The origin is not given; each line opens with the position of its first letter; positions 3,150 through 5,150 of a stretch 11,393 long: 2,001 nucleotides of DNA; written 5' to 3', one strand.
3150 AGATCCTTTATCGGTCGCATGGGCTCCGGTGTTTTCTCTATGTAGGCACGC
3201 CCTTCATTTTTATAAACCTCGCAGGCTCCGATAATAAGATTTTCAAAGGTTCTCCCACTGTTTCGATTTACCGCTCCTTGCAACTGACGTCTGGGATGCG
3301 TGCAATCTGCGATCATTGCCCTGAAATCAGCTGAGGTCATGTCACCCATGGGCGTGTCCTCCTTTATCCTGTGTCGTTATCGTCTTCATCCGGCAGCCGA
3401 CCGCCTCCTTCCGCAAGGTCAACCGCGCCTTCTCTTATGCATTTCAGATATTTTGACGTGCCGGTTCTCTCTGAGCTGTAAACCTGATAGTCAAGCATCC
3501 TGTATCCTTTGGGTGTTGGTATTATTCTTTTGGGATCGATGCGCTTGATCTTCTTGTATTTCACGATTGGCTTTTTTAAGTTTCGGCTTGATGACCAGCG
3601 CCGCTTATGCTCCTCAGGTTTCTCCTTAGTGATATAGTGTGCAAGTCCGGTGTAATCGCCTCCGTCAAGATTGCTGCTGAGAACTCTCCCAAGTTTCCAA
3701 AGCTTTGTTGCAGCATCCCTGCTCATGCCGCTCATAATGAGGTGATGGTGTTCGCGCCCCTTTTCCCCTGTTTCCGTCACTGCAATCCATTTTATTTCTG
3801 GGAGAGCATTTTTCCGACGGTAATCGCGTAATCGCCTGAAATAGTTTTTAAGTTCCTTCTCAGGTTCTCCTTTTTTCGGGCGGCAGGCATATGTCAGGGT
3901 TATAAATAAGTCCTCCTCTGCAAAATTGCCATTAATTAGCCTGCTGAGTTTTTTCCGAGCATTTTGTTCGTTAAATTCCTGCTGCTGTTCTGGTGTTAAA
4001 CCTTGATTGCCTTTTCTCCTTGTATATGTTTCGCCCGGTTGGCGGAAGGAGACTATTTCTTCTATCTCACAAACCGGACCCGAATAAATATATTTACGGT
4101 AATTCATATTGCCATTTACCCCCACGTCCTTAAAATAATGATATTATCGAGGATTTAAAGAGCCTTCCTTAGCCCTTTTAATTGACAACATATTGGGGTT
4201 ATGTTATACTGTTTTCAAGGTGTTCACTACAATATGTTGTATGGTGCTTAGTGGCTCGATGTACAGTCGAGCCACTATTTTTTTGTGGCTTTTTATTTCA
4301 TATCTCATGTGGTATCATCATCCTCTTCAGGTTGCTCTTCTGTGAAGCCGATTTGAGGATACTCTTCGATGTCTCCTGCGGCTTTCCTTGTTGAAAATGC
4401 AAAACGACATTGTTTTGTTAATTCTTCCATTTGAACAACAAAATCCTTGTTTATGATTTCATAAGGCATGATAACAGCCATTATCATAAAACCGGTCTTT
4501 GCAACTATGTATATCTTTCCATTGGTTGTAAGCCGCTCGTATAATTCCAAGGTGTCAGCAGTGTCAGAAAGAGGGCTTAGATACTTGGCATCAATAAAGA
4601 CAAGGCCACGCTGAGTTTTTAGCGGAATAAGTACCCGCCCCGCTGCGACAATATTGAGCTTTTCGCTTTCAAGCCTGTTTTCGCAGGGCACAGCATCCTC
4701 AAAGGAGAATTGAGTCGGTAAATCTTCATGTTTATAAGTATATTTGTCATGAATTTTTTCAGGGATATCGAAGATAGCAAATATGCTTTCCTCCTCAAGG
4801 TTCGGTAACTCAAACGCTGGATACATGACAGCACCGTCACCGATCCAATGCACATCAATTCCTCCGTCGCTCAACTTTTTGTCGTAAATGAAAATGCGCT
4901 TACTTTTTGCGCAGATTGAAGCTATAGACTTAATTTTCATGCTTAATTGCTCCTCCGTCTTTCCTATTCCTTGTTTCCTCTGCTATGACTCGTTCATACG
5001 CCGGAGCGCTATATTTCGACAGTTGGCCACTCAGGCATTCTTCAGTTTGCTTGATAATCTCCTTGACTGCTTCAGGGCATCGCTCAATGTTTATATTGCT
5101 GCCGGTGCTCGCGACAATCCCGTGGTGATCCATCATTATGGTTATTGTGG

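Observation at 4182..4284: Promoter, short transcript and terminator antisense in the rep leader, nested in inverted repeats (ctRNA-like control or replication origin)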

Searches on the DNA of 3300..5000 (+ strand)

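Call 13: search_dna_similar(query=window:3300-5000:+, collection=phages, mode=distant, max_rows=20)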
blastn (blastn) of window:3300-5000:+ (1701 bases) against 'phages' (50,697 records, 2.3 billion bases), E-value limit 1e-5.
No match.
